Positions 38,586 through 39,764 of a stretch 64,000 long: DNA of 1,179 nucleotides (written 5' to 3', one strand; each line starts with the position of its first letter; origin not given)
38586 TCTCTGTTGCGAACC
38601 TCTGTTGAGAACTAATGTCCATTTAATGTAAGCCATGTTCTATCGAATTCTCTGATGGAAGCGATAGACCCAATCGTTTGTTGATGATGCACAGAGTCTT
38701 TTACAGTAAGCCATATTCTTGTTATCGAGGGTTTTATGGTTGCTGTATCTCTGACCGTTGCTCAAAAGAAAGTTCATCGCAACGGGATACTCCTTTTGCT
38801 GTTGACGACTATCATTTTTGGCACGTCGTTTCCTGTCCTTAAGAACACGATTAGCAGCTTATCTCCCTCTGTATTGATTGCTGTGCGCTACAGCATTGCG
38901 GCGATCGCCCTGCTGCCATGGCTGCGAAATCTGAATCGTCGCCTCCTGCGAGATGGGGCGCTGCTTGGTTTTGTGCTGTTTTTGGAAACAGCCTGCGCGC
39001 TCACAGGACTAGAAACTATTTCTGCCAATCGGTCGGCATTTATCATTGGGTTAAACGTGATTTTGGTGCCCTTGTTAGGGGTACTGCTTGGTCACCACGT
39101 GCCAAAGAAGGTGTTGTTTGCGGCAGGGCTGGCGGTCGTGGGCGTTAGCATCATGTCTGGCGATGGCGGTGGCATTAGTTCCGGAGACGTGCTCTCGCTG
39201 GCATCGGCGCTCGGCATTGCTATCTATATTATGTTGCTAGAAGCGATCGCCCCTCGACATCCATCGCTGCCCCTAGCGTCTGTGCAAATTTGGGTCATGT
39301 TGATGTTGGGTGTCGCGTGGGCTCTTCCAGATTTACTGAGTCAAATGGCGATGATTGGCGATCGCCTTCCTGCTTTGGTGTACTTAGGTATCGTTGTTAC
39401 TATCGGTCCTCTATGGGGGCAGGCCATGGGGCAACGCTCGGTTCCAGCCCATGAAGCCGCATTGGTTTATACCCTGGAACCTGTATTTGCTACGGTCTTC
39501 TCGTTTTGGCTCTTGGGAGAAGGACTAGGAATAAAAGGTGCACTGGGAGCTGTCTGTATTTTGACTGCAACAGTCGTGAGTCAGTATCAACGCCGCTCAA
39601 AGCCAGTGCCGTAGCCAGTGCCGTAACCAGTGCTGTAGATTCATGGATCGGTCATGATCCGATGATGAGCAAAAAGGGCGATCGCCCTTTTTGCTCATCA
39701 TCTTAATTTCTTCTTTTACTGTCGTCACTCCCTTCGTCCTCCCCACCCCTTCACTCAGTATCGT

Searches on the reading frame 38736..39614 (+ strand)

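Call 65: search_protein_families(library=pfam, proteins=[window:38736-39614:+], max_evalue=0.0001)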
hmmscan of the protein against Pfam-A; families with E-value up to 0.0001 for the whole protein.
window:38736-39614:+ (292 aa): 1 family
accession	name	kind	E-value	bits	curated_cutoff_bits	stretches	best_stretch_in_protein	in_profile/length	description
PF00892.27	EamA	-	2.2e-27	96.4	28.2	2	149-281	2-132/135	EamA-like transporter family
